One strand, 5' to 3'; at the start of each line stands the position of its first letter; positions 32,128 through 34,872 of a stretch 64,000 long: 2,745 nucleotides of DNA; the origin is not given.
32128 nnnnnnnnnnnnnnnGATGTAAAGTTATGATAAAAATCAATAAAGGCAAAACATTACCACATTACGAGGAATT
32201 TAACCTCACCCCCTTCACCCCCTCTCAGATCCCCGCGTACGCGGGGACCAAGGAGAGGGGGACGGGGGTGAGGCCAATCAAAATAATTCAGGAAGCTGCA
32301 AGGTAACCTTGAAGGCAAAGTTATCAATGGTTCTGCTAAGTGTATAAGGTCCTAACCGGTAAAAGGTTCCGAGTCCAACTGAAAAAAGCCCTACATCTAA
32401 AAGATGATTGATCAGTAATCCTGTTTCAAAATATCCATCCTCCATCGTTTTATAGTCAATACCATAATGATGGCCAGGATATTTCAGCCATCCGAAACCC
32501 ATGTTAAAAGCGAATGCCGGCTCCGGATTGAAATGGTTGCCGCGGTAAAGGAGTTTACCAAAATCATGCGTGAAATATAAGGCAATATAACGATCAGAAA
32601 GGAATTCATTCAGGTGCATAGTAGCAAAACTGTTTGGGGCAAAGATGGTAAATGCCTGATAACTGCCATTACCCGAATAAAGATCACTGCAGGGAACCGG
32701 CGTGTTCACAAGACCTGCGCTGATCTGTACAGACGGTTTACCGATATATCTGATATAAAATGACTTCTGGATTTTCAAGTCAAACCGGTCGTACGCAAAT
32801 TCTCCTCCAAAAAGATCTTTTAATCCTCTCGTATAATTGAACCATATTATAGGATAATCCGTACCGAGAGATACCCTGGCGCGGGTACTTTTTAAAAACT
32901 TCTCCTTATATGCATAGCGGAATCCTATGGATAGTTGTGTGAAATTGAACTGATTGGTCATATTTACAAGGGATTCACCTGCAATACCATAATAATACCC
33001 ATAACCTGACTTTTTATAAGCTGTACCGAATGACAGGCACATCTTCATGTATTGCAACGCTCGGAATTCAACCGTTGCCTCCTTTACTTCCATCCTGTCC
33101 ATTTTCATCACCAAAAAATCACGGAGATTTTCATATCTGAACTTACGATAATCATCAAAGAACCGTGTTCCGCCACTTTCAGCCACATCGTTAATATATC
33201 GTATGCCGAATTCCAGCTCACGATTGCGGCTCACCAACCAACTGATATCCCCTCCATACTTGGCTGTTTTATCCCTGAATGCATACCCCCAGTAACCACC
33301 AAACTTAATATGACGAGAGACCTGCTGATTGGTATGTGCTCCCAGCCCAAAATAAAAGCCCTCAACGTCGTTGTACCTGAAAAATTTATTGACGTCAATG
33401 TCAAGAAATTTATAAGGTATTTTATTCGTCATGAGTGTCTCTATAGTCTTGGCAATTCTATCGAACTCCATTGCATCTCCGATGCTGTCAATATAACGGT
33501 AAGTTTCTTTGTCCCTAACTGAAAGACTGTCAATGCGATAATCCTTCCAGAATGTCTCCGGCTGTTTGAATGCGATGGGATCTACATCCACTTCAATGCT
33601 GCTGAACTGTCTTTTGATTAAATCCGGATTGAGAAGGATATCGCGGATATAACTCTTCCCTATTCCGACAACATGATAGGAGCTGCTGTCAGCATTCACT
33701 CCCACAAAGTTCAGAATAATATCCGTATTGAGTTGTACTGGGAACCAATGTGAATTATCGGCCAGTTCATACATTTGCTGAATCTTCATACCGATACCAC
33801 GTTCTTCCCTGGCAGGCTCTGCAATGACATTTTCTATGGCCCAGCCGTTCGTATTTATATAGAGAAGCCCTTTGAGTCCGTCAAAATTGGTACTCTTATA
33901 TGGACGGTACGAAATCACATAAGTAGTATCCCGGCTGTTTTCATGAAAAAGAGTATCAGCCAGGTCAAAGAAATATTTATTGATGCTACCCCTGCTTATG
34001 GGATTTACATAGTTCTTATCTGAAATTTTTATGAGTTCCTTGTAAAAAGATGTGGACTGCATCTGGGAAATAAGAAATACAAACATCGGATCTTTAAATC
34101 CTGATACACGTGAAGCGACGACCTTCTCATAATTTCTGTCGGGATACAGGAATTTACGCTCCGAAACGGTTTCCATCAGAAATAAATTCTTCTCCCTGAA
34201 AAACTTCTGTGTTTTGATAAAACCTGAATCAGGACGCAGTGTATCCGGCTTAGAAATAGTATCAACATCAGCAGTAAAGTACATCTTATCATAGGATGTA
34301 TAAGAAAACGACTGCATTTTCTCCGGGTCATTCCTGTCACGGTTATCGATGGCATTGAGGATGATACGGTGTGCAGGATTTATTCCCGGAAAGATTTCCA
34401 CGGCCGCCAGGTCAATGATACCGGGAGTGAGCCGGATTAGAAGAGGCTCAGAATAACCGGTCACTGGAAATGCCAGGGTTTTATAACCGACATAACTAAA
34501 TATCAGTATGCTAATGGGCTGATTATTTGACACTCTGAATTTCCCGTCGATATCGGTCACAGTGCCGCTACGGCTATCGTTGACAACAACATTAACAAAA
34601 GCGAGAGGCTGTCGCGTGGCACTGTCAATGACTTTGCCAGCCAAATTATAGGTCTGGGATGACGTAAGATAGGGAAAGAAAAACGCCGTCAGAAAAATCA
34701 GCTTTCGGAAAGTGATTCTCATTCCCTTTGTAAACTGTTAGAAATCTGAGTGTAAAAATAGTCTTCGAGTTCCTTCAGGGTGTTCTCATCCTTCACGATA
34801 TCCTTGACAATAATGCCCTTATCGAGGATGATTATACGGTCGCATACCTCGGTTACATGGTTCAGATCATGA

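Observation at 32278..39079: Two-component-linked ABC ATPase + 12-TM protein + OM beta-barrel: candidate uncharacterised envelope export module with no periplasmic adaptor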

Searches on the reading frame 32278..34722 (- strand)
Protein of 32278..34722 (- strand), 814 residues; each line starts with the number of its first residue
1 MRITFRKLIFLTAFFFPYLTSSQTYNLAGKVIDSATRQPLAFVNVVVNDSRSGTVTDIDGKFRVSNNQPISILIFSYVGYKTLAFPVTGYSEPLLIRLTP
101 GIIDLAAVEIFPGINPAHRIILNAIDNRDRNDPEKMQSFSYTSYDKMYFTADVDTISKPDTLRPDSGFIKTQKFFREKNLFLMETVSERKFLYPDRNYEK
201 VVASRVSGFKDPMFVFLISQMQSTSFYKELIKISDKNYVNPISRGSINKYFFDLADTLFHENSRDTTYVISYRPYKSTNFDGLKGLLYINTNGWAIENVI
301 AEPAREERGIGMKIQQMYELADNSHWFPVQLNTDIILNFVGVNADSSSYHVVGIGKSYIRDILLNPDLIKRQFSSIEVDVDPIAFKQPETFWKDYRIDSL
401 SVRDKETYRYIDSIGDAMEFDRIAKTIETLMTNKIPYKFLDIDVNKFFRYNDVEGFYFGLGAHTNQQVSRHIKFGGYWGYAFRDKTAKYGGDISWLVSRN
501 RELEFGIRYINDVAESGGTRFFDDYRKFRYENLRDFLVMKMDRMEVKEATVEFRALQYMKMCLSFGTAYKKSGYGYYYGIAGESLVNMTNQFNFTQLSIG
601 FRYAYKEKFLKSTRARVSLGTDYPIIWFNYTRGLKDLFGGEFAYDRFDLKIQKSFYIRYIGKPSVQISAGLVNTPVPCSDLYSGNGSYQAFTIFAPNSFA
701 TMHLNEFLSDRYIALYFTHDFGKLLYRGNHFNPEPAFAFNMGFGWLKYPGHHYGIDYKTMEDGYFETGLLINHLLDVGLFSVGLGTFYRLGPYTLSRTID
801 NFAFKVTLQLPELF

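Call 3: search_protein_families(library=pfam, proteins=[window:32278-34722:-], max_evalue=0.01)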
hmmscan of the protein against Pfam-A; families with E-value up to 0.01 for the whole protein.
window:32278-34722:- (814 aa): 3 families
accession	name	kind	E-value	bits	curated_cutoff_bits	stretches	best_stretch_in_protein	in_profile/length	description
PF18939.6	DUF5686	-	3.4e-41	141.9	39.2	2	120-508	1-397/669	Family of unknown function (DUF5686)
PF13715.12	CarbopepD_reg_2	-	8.2e-15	55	32.2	1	28-89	2-64/88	CarboxypepD_reg-like domain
PF13620.12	CarboxypepD_reg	-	1.1e-06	29.3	32.3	1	27-85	2-64/82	Carboxypeptidase regulatory-like domain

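Call 4: search_protein_families(library=ncbifam, proteins=[window:32278-34722:-], max_evalue=0.01)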
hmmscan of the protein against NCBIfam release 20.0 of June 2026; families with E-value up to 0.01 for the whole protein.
window:32278-34722:- (814 aa): 1 family
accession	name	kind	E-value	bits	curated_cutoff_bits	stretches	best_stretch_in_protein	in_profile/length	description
TIGR04056.1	OMP_RagA_SusC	subfamily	2.2e-14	52.8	368.25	1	27-100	3-73/981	SusC/RagA family TonB-linked outer membrane protein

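Call 16: find_homologous_proteins(query=window:32278-34722:-, max_evalue=0.00001)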
Query window:32278-34722:- (814 aa): 3474 proteins with E <= 0.00001 among 8000 candidates; the best 120 are listed.
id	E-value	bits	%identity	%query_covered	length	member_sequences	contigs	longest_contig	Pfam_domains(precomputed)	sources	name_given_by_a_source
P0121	0.0e+0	1759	94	100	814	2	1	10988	PF13715.13,PF18939.7,PF13620.13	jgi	jgi:hypothetical protein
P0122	0.0e+0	1180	62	100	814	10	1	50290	PF13715.13,PF18939.7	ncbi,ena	-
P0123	0.0e+0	1027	57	97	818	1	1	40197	PF13715.13,PF18939.7,PF13620.13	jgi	jgi:hypothetical protein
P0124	0.0e+0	1019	55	97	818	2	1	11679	PF13715.13,PF18939.7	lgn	-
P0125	1.7e-297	1007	56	99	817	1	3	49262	PF13715.13,PF18939.7,PF13620.13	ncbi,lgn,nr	ncbi:MAG: DUF5686 family protein [Bacteroidales bacterium]|nr:carboxypeptidase-like regulatory domai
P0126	6.7e-295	999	55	99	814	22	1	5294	PF13715.13,PF18939.7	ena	-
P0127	1.9e-294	997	55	99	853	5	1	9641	PF13715.13,PF18939.7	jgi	-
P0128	1.7e-293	994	55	97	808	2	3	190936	PF13715.13,PF18939.7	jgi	jgi:hypothetical protein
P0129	7.0e-293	992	54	97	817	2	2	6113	PF13715.13,PF18939.7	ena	-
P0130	2.6e-290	984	54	99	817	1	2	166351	PF13715.13,PF18939.7,PF13620.13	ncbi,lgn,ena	-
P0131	3.6e-290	983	53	99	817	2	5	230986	PF13715.13,PF18939.7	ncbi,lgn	-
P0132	6.3e-290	982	54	97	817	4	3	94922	PF13715.13,PF18939.7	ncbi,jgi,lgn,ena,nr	ncbi:MAG TPA: DUF5686 family protein [Bacteroidales bacterium]|nr:DUF5686 family protein [Bacteroida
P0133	3.1e-288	977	55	97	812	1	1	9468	PF13715.13,PF18939.7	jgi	-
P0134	1.3e-281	955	53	100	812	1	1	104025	PF13715.13,PF18939.7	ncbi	-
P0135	7.4e-281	952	53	99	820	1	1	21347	PF13715.13,PF18939.7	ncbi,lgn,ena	-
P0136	1.3e-280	951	52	100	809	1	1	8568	PF13715.13,PF18939.7,PF13620.13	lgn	-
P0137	1.4e-280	951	52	100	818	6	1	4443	PF13715.13,PF18939.7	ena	-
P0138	1.7e-280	951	53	97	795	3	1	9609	PF13715.13,PF18939.7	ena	-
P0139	7.0e-280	949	52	99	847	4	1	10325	PF13715.13,PF18939.7,PF13620.13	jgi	-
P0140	1.0e-279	949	54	97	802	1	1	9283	PF13715.13,PF18939.7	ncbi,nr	ncbi:MAG: DUF5686 and carboxypeptidase regulatory-like domain-containing protein [Bacteroidales bact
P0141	1.2e-279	948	52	99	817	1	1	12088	PF13715.13,PF18939.7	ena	-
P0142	3.2e-279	947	51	97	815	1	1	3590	PF13715.13,PF18939.7,PF13620.13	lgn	-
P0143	3.4e-279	947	51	100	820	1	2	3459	PF13715.13,PF18939.7,PF13620.13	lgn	-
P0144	3.9e-278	943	51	99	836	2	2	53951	PF13715.13,PF18939.7,PF13620.13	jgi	-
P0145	5.1e-278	943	53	97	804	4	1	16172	PF13715.13,PF18939.7,PF13620.13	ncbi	-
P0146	6.3e-278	943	51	99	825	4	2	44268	PF13715.13,PF18939.7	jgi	-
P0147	8.8e-278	942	51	99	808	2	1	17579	PF13715.13,PF18939.7,PF13620.13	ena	-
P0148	1.7e-277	941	52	97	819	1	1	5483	PF13715.13,PF18939.7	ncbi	-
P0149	2.9e-277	940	53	97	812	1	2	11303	PF13715.13,PF18939.7,PF13620.13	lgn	-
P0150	5.1e-277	940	51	99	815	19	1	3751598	PF13715.13,PF18939.7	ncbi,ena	-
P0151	6.2e-277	939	53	97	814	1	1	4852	PF13715.13,PF18939.7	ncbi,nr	ncbi:MAG: DUF5686 and carboxypeptidase regulatory-like domain-containing protein [Bacteroidales bact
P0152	1.2e-276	938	51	100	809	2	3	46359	PF13715.13,PF18939.7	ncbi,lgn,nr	ncbi:MAG: DUF5686 and carboxypeptidase regulatory-like domain-containing protein [Bacteroidales bact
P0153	1.8e-276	938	51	99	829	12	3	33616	PF13715.13,PF18939.7,PF13620.13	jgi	jgi:hypothetical protein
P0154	8.1e-276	936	51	99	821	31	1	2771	PF13715.13,PF18939.7,PF13620.13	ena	-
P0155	1.4e-275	935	51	97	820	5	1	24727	PF13715.13,PF18939.7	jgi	jgi:hypothetical protein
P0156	1.6e-275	935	52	97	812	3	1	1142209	PF13715.13,PF18939.7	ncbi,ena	-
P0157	5.9e-275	933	50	97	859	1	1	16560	PF13715.13,PF18939.7,PF13620.13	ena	-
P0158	1.2e-274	932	50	99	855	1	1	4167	PF13715.13,PF18939.7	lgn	-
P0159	1.2e-274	932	52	97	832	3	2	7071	PF13715.13,PF18939.7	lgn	-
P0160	2.2e-274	931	51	99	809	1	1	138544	PF13715.13,PF18939.7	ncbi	-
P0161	2.3e-274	931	51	99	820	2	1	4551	PF13715.13,PF18939.7,PF13620.13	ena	-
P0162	2.6e-274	931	51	99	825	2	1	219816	PF13715.13,PF18939.7,PF13620.13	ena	-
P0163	4.3e-274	930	52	99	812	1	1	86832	PF13715.13,PF18939.7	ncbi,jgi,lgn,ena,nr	ncbi:MAG: DUF5686 and carboxypeptidase regulatory-like domain-containing protein [Lentimicrobiaceae 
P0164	4.4e-274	930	49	100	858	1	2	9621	PF13715.13,PF18939.7,PF13620.13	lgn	-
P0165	1.1e-273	928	51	99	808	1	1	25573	PF13715.13,PF18939.7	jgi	jgi:uncharacterized protein DUF5686/carboxypeptidase-like protein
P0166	1.5e-273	928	50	99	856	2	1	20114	PF13715.13,PF18939.7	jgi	jgi:hypothetical protein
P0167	1.7e-273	928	50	100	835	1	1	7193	PF13715.13,PF18939.7,PF13620.13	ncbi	-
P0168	1.9e-273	928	51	99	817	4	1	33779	PF13715.13,PF18939.7,PF13620.13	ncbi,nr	ncbi:MAG: DUF5686 family protein [Bacteroidales bacterium]|nr:DUF5686 family protein [Bacteroidales 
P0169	2.2e-273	927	51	99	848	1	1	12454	PF13715.13,PF18939.7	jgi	jgi:hypothetical protein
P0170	3.0e-273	927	51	100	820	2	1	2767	PF13715.13,PF18939.7,PF13620.13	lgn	-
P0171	3.2e-273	927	51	99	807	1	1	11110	PF13715.13,PF18939.7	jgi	jgi:hypothetical protein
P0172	7.9e-273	926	51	97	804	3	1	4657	PF13715.13,PF18939.7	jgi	-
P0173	8.1e-273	926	51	100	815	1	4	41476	PF13715.13,PF18939.7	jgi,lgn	-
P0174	8.6e-273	926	51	99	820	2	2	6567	PF13715.13,PF18939.7,PF13620.13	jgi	-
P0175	1.1e-272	925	51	99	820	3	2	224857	PF13715.13,PF18939.7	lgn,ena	-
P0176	1.1e-272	925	52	99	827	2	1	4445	PF13715.13,PF18939.7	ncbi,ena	-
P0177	3.2e-272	924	51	99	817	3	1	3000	PF13715.13,PF18939.7,PF13620.13,PF23591.2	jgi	-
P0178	3.5e-272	924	50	100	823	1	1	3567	PF13715.13,PF18939.7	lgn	-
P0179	4.3e-272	923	51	99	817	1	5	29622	PF13715.13,PF18939.7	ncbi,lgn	-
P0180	6.5e-272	923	50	99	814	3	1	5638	PF13715.13,PF18939.7,PF13620.13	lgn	-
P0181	6.6e-272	923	51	99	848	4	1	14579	PF13715.13,PF18939.7,PF13620.13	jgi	jgi:hypothetical protein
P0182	9.6e-272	922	51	97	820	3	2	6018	PF13715.13,PF18939.7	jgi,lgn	-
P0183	1.1e-271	922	51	97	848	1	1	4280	PF13715.13,PF18939.7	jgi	jgi:hypothetical protein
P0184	2.1e-271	921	51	97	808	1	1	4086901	PF13715.13,PF18939.7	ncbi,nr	ncbi:MAG: DUF5686 family protein [Bacteroidota bacterium]|nr:DUF5686 family protein [Bacteroidota ba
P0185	2.2e-271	921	51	99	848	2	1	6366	PF13715.13,PF18939.7,PF13620.13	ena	-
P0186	2.9e-271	921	52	97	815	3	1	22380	PF13715.13,PF18939.7,PF13620.13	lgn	-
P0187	4.1e-271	920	50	99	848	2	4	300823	PF13715.13,PF18939.7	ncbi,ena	-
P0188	4.4e-271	920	52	100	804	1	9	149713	PF13715.13,PF18939.7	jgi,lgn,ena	-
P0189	5.5e-271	920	51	96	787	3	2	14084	PF13715.13,PF18939.7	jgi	-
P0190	5.7e-271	920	50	99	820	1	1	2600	PF13715.13,PF18939.7,PF13620.13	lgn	-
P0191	7.7e-271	919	50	98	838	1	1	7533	PF13715.13,PF18939.7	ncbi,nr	ncbi:MAG: DUF5686 and carboxypeptidase regulatory-like domain-containing protein [Bacteroidales bact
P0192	8.5e-271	919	51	100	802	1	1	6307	PF13715.13,PF18939.7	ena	-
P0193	1.1e-270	919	52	98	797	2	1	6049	PF13715.13,PF18939.7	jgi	jgi:hypothetical protein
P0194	1.3e-270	918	51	99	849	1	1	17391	PF13715.13,PF18939.7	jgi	jgi:hypothetical protein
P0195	1.7e-270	918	50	97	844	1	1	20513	PF13715.13,PF18939.7,PF13620.13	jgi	-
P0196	1.8e-270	918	50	99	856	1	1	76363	PF13715.13,PF18939.7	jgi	jgi:hypothetical protein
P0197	2.1e-270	918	52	97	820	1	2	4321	PF13715.13,PF18939.7,PF13620.13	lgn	-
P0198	3.4e-270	917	51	98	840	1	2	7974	PF13715.13,PF18939.7,PF13620.13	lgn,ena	-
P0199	3.6e-270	917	52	99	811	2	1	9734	PF13715.13,PF18939.7,PF13620.13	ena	-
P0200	3.9e-270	917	52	99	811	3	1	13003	PF13715.13,PF18939.7,PF13620.13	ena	-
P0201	6.1e-270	916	50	97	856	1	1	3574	PF13715.13,PF18939.7,PF13620.13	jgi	jgi:hypothetical protein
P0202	6.1e-270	916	50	100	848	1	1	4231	PF13715.13,PF18939.7,PF13620.13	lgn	-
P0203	1.2e-269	915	52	97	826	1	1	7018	PF13715.13,PF18939.7,PF13620.13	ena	-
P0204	1.7e-269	915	51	99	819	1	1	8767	PF13715.13,PF18939.7,PF13620.13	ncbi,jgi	-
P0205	2.2e-269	914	50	98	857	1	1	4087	PF13715.13,PF18939.7,PF13620.13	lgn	-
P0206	2.2e-269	914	50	97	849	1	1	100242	PF13715.13,PF18939.7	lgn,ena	-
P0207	2.7e-269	914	51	99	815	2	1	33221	PF13715.13,PF18939.7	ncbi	-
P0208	3.3e-269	914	50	99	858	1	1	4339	PF13715.13,PF18939.7,PF13620.13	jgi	jgi:hypothetical protein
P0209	3.5e-269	914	51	97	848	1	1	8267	PF13715.13,PF18939.7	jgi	jgi:hypothetical protein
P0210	3.7e-269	914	51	97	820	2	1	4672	PF13715.13,PF18939.7,PF13620.13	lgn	-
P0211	3.8e-269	913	51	99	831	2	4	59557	PF13715.13,PF18939.7,PF13620.13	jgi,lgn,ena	-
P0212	4.2e-269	913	51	97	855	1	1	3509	PF13715.13,PF18939.7,PF13620.13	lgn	-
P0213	4.5e-269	913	51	97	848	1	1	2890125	PF13715.13,PF18939.7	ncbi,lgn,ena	-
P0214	4.6e-269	913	50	99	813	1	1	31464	PF13715.13,PF18939.7,PF13620.13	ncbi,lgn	-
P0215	9.6e-269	912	50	99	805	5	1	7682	PF13715.13,PF18939.7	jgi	jgi:hypothetical protein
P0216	1.1e-268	912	51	99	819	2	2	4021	PF13715.13,PF18939.7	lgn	-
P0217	1.2e-268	912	52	97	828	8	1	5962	PF13715.13,PF18939.7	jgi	-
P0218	1.2e-268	912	50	99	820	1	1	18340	PF13715.13,PF18939.7,PF13620.13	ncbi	-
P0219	1.2e-268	912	51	97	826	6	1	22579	PF13715.13,PF18939.7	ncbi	-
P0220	2.3e-268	911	50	99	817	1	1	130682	PF13715.13,PF18939.7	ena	-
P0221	4.2e-268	910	49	97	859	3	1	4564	PF13715.13,PF18939.7,PF13620.13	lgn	-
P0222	4.5e-268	910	52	97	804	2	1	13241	PF13715.13,PF18939.7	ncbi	ncbi:MAG: DUF5686 family protein [Bacteroidota bacterium]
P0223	7.9e-268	909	50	99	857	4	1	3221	PF13715.13,PF18939.7,PF13620.13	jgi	jgi:hypothetical protein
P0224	9.1e-268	909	50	99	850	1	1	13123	PF13715.13,PF18939.7,PF13620.13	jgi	jgi:hypothetical protein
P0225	9.8e-268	909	49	99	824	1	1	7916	PF13715.13,PF18939.7,PF13620.13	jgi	jgi:hypothetical protein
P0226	1.2e-267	909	51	99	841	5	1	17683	PF13715.13,PF18939.7,PF13620.13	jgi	jgi:hypothetical protein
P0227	1.3e-267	908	51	97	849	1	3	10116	PF13715.13,PF18939.7,PF13620.13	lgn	-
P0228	2.0e-267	908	50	100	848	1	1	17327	PF13715.13,PF18939.7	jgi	jgi:hypothetical protein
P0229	2.6e-267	907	50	97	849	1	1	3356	PF13715.13,PF18939.7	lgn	-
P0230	3.4e-267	907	50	99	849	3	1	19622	PF13715.13,PF18939.7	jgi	jgi:hypothetical protein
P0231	4.1e-267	907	51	99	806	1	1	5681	PF13715.13,PF18939.7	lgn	-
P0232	5.3e-267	906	52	96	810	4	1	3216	PF13715.13,PF18939.7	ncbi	-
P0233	6.5e-267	906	51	97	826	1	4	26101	PF13715.13,PF18939.7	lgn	-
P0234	8.2e-267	906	51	99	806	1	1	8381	PF13715.13,PF18939.7,PF13620.13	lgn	-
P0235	9.4e-267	906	50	98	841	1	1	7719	PF13715.13,PF18939.7,PF13620.13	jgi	jgi:hypothetical protein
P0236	1.4e-266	905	51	99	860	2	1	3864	PF13715.13,PF18939.7,PF13620.13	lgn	-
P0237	1.4e-266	905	50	99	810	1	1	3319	PF13715.13,PF18939.7,PF13620.13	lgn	-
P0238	1.7e-266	905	50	98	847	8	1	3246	PF13715.13,PF18939.7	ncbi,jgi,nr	ncbi:MAG: DUF5686 family protein [Bacteroidales bacterium]|jgi:hypothetical protein|nr:DUF5686 famil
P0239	3.7e-266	904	49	98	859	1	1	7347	PF13715.13,PF18939.7,PF13620.13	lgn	-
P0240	5.5e-266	903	49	99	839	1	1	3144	PF13715.13,PF18939.7,PF13620.13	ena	-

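Call 28: predict_structure(alignment_id=A2)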
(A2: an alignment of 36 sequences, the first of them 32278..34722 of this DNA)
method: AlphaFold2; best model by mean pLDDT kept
length: 814 residues; sequences in the alignment: 36
mean_pLDDT: 81.7   pTM: 0.69
mean pLDDT of the five models: 81.7, 80.2, 78.9, 78.0, 76.2
residues with pLDDT >= 90: 232; 70-90: 446; 50-70: 112; < 50: 24
segments of 3 or more residues with pLDDT < 50: 20-22, 104-112, 156-163, 812-814
pLDDT, mean of each block of 10 residues (from residue 1): 66 63 74 89 87 85 85 88 81 82 47 73 92 85 87 56 59 82 87 82 82 56 72 74 88 87 84 81 89 91 76 86 84 78 66 85 76 75 82 80 87 79 69 78 81 84 84 91 91 88 91 81 68 71 93 87 95 86 73 95 87 71 91 93 94 83 92 91 83 85 86 94 67 86 93 88 94 74 90 91 85 45
secondary structure, 60 per line:
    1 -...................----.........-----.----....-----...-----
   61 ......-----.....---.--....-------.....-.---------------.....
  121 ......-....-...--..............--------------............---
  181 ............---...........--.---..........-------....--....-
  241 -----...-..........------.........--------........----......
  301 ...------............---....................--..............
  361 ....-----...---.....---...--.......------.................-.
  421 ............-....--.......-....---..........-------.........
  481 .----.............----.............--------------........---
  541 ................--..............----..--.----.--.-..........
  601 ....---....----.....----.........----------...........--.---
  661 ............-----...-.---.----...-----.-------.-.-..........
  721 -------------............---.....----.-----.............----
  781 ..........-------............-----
elements in order (helices of 4 or more, strands of 3 or more residues): H2-20 E25-33 E44-47 E53-55 E61-66 E72-76 E83-86 E94-98 H116-126 H128-131 E138-151 H166-177 E181-192 E196-206 H213-222 E230-233 E236-239 E250-259 E266-274 E283-290 E295-303 E310-321 E325-344 E347-364 E376-380 H389-395 H402-418 H420-432 E434-437 E440-443 E448-451 E455-464 E472-481 E486-498 E503-515 H530-537 E541-556 E559-572 E591-604 E608-611 E616-620 E625-633 E644-654 E661-672 E691-693 E711-720 E734-745 E764-776 E781-790 H798-801 E802-809

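Call 33: search_solved_structures(query=A2, max_evalue=10)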
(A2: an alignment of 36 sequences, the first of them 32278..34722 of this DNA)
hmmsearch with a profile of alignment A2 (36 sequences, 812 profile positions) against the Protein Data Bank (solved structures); distinct sequences matched with E-value up to 10: 6.
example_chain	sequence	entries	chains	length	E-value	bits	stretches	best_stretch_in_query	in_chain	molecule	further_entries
8aa4_A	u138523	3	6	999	9.4e-14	54.1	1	5-110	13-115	SusC homolog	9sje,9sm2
9hfj_A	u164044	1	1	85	1.2e-11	47.1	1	21-101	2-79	SusC homolog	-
6sli_B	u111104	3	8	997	3e-09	39.2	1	22-110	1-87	RagA protein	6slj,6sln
5t3r_D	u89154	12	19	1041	5.2e-08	35.1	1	4-110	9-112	SusC homolog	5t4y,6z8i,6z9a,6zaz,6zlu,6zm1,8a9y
6ytc_A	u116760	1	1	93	6.5e-07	31.5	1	21-109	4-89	TonB-dependent receptor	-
9gbc_A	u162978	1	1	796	1.3e-06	30.4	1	9-111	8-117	TonB-linked outer membrane receptor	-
